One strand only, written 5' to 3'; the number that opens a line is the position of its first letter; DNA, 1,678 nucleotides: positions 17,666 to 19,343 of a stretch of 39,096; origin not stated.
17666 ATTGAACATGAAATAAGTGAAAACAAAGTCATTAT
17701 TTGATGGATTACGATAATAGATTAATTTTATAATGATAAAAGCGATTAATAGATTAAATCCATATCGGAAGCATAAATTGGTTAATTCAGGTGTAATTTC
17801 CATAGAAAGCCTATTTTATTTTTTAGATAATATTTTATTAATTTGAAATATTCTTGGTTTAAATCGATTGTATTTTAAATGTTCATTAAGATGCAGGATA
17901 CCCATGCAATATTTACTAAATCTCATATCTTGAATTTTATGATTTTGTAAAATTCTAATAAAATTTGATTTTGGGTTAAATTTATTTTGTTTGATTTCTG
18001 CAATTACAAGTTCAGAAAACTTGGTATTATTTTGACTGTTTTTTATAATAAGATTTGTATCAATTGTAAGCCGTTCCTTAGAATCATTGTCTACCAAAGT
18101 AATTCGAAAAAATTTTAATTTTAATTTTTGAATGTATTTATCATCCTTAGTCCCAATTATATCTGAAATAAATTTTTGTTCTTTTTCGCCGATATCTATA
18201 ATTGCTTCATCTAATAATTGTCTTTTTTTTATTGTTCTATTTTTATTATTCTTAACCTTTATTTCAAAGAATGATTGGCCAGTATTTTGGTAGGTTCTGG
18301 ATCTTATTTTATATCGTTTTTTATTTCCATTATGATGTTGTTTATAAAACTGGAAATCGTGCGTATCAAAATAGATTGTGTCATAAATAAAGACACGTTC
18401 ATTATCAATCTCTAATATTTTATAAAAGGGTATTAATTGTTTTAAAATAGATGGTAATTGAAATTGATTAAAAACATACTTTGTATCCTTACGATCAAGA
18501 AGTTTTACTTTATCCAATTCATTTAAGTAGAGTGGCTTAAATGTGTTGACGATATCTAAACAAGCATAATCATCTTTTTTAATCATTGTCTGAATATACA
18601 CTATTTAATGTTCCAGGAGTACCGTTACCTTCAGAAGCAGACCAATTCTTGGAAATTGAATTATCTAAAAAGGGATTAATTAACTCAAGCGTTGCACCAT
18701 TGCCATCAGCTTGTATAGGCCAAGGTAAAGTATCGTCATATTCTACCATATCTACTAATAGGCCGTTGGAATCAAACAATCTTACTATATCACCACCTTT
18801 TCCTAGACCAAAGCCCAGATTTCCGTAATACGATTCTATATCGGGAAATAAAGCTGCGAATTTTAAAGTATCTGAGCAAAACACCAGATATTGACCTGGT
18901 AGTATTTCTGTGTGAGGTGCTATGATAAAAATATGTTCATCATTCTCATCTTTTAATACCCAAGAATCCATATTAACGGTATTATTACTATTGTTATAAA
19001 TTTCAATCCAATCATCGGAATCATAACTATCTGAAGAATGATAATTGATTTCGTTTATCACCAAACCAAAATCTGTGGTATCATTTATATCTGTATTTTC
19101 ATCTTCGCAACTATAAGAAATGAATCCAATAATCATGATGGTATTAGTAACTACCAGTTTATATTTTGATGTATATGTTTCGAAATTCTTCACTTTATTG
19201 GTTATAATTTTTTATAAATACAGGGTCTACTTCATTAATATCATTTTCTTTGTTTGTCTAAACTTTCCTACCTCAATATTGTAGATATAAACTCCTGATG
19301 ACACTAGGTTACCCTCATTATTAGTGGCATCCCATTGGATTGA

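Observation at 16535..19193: AT-rich four-gene island (LTD lipoprotein, VTC domain, DUF4956 membrane protein, small beta-barrel): a candidate envelope-spanning polyphosphate system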

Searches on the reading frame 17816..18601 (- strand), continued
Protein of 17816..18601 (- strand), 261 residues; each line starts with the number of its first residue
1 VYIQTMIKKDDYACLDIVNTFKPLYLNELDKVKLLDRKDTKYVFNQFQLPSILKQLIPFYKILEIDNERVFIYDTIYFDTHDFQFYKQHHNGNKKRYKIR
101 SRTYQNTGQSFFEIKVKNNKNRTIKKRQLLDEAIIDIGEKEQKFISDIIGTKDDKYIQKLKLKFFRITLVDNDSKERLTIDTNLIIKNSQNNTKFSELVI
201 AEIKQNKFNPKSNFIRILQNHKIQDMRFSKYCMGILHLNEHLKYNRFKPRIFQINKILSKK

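Call 80: search_solved_structures(query=A9, max_evalue=10, show_alignments=5)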
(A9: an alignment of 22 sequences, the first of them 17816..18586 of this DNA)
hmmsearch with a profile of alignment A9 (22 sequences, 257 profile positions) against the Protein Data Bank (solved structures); distinct sequences matched with E-value up to 10: 10.
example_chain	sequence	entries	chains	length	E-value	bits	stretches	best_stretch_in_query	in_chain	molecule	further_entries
3g3o_A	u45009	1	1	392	3.4e-23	85.4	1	69-186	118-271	Vacuolar transporter chaperone 2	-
9umg_E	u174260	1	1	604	1.4e-11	47.4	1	69-186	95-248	Vacuolar transporter chaperone 3 complex subunit 3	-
8i6v_D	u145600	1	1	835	2.4e-11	46.6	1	69-186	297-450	Vacuolar transporter chaperone 3 complex subunit 3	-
7ytj_E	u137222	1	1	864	2.5e-11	46.5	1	69-186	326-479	Vacuolar transporter chaperone 3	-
3g3q_A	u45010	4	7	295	3.5e-09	39.5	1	32-186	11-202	Vacuolar transporter chaperone 4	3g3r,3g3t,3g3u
5iiq_A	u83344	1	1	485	8.4e-09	38.3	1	32-186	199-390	Vacuolar transporter chaperone 4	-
5iig_A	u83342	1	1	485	1.9e-08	37.1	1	32-186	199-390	Vacuolar transporter chaperone 4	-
8i6v_E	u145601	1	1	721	2.8e-08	36.5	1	32-186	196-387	Vacuolar transporter chaperone complex subunit 4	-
9umg_D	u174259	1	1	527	1.6e-05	27.5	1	32-186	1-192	Vacuolar transporter chaperone complex subunit 4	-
4fvs_A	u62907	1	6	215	0.15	14.5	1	67-104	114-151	putative lipoprotein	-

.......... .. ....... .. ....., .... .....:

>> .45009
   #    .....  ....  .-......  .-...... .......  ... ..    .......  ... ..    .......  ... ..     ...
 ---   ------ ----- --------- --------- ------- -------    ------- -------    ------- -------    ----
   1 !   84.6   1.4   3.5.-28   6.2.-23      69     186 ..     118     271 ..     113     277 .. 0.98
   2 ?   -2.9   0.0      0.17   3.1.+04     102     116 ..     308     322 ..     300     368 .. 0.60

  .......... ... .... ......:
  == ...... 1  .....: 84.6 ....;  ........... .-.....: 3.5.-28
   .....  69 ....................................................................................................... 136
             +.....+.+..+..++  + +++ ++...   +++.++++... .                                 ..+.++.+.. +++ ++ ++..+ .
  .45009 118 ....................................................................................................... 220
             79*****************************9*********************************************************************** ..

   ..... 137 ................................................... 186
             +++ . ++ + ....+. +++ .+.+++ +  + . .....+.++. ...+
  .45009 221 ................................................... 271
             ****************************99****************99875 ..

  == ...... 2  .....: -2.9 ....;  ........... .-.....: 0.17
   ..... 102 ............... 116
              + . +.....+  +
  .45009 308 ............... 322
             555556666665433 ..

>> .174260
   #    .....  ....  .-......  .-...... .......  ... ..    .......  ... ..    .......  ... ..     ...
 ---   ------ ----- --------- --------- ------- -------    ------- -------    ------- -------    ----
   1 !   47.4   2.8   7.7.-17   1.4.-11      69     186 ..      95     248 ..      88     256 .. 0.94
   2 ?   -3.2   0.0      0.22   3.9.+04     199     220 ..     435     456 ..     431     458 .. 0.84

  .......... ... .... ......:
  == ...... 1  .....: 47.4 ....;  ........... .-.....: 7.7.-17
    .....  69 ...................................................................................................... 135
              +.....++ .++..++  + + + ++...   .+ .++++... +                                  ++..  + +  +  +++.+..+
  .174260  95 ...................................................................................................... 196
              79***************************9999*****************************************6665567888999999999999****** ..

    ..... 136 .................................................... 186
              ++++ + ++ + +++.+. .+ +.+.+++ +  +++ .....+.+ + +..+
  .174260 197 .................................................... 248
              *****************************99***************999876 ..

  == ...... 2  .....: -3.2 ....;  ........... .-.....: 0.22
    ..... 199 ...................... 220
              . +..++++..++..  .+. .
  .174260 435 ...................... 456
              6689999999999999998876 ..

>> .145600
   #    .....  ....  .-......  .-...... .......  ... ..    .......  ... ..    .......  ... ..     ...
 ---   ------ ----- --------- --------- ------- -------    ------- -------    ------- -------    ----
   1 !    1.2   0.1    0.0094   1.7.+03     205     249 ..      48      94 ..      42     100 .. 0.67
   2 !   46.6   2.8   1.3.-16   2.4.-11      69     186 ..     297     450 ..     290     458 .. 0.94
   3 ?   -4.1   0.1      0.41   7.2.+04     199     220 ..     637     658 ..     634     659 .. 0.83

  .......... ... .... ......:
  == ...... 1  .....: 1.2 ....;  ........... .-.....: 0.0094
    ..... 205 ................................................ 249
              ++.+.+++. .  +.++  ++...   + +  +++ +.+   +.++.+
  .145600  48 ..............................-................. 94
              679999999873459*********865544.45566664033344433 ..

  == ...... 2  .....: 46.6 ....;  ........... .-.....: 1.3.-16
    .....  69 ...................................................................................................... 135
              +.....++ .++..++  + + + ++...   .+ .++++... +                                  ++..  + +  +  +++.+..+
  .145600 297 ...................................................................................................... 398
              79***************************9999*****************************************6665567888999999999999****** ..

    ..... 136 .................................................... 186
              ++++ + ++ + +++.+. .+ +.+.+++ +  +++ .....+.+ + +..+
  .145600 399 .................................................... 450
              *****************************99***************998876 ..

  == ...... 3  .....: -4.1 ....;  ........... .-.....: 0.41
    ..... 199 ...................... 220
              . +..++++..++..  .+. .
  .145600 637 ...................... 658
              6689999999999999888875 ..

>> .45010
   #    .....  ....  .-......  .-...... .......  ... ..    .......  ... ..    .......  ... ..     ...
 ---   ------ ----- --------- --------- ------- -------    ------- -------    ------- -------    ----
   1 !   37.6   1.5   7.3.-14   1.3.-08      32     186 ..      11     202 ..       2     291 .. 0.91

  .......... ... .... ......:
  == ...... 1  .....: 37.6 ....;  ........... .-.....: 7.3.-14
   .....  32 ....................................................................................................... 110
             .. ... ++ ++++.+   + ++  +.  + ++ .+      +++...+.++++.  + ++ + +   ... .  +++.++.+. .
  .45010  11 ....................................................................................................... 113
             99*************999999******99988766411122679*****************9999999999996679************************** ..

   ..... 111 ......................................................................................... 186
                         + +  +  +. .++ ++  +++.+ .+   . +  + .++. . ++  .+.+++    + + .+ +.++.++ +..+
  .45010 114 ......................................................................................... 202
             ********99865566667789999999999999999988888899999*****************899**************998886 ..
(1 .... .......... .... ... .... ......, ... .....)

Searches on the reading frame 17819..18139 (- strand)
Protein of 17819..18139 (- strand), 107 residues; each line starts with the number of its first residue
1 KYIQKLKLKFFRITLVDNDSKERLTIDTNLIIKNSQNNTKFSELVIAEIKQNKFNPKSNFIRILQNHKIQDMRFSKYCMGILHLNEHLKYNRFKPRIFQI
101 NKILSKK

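Call 38: search_solved_structures(query=A4, max_evalue=10, show_alignments=5)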
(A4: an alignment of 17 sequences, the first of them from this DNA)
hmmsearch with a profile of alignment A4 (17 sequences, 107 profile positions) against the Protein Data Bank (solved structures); distinct sequences matched with E-value up to 10: 2.
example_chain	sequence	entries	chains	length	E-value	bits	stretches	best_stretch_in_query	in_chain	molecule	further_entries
5oa3_0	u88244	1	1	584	0.22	14.7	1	48-84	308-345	Eukaryotic translation initiation factor 2D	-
7naf_R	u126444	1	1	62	0.71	13.1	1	60-105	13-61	60S ribosome ribosomal protein L19A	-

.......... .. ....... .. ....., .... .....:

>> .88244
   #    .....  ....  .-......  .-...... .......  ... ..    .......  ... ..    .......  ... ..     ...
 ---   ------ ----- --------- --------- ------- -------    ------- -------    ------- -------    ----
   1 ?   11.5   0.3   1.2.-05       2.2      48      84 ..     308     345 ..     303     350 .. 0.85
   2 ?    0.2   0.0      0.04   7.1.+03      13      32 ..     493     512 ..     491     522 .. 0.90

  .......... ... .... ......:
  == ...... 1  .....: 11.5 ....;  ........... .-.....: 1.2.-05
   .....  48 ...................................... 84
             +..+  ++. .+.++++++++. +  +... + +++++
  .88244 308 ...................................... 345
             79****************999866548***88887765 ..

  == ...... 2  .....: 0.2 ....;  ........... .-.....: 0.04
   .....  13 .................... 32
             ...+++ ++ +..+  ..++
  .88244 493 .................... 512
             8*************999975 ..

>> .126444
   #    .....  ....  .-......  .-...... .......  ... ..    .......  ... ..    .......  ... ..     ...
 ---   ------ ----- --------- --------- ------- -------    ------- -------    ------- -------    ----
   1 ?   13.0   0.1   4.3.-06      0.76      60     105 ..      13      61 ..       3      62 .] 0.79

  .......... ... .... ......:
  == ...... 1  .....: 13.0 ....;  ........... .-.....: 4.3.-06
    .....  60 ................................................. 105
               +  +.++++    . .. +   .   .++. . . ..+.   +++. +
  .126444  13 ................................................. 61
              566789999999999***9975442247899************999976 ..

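Call 82: search_solved_structures(query=A10, max_evalue=10, show_alignments=5)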
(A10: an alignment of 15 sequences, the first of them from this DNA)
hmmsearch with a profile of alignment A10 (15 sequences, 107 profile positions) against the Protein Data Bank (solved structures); distinct sequences matched with E-value up to 10: 12.
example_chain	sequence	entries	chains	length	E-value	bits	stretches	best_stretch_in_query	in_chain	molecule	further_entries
8i6v_D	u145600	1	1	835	2.4e-06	30.7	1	1-37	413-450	Vacuolar transporter chaperone 3 complex subunit 3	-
7ytj_E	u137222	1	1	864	2.9e-06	30.5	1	1-37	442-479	Vacuolar transporter chaperone 3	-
3g3o_A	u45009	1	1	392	6.5e-06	29.3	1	1-37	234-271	Vacuolar transporter chaperone 2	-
9umg_E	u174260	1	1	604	1e-05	28.7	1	1-37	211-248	Vacuolar transporter chaperone 3 complex subunit 3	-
3g3q_A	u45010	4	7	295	0.005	20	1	1-37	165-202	Vacuolar transporter chaperone 4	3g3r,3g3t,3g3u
5iiq_A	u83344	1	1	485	0.018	18.3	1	1-37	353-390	Vacuolar transporter chaperone 4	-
8i6v_E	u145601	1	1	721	0.053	16.7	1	1-37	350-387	Vacuolar transporter chaperone complex subunit 4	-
5iig_A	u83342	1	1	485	0.076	16.2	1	1-37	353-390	Vacuolar transporter chaperone 4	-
9umg_D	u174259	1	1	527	0.12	15.6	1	1-37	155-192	Vacuolar transporter chaperone complex subunit 4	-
5oa3_0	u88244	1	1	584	0.15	15.3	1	48-84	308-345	Eukaryotic translation initiation factor 2D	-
7ytj_D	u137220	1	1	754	0.22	14.7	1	1-37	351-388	Vacuolar transporter chaperone 4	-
2h0u_A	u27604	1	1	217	0.24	14.6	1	39-74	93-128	NADPH-flavin oxidoreductase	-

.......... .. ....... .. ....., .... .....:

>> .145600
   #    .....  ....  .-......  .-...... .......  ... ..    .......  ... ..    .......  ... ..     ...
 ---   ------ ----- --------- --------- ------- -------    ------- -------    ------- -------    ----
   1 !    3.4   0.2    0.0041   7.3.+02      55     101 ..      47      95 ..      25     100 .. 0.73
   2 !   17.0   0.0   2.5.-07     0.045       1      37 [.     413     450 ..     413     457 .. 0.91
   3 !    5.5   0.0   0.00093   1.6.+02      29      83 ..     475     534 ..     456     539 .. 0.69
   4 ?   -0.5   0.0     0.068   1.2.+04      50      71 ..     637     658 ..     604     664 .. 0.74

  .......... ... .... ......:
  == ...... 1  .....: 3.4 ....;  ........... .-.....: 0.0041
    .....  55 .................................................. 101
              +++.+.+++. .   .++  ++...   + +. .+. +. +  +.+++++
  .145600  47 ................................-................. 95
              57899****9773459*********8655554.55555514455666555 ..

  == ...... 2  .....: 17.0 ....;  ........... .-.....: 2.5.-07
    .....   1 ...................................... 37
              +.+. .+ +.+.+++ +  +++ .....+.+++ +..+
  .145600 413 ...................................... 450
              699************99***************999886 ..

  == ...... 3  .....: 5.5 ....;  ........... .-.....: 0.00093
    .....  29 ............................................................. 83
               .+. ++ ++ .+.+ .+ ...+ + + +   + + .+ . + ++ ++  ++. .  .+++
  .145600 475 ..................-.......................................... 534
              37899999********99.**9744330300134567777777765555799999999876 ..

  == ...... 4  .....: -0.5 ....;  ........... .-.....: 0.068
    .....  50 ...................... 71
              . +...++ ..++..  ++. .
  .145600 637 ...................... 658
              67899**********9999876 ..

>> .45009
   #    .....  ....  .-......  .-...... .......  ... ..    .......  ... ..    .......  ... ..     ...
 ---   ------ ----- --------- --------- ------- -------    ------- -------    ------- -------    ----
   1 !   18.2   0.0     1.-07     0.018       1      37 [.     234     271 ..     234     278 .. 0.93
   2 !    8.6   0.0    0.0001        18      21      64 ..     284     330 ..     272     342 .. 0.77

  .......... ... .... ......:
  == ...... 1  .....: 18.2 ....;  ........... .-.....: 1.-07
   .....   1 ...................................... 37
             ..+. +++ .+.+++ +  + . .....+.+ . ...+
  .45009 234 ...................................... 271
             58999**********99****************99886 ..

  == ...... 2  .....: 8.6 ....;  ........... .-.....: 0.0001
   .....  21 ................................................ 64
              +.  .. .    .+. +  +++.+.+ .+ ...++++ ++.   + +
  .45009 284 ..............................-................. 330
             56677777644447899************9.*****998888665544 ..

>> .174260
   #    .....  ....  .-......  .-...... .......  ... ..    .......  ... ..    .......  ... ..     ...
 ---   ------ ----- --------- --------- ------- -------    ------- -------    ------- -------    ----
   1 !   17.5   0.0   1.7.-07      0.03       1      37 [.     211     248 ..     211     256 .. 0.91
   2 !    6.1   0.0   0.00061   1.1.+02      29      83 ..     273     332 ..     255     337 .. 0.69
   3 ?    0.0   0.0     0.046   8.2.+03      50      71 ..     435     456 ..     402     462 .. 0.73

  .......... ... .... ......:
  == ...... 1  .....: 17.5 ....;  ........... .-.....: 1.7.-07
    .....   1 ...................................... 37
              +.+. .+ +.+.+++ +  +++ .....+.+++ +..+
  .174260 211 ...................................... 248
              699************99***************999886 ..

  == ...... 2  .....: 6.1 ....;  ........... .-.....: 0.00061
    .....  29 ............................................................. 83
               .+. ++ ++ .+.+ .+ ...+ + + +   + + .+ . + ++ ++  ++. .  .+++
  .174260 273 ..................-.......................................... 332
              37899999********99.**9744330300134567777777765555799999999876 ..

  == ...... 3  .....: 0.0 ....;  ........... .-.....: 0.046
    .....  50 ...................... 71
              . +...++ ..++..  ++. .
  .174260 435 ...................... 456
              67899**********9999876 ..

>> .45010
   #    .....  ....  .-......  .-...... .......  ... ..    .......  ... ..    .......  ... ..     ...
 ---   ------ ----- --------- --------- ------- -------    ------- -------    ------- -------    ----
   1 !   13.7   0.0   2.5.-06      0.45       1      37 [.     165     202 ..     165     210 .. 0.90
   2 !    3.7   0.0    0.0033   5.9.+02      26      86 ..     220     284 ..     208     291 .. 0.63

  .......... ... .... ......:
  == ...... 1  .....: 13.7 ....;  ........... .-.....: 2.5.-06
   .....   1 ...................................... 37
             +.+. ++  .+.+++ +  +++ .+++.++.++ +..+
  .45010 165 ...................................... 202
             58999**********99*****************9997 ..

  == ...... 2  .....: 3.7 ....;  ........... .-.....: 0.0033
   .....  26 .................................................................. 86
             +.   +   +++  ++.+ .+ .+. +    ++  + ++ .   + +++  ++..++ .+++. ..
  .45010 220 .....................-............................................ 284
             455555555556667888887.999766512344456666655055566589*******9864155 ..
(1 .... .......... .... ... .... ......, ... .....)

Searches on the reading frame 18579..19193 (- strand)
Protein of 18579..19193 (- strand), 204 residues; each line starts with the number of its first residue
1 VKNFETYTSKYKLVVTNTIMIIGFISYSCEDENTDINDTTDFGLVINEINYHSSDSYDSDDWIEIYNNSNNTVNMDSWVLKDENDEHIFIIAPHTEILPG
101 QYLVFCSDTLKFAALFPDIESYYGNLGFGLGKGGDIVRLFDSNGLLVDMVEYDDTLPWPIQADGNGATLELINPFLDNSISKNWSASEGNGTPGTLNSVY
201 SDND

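Call 3: search_protein_families(library=pfam, proteins=[window:18579-19193:-], max_evalue=0.01)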
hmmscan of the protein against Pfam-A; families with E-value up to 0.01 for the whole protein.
window:18579-19193:- (204 aa): 1 family
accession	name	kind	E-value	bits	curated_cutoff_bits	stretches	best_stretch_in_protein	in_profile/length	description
PF00932.25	LTD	-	6e-18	65.6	34.3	1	44-152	8-107/109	Lamin Tail Domain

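Call 4: search_protein_families(library=ncbifam, proteins=[window:18579-19193:-], max_evalue=0.01)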
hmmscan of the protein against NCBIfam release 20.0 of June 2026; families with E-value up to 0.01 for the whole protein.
window:18579-19193:- (204 aa): 0 families

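Call 75: search_protein_families(library=padloc, proteins=[window:18579-19193:-], max_evalue=0.01)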
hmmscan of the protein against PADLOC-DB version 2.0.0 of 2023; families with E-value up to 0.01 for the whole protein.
window:18579-19193:- (204 aa): 0 families
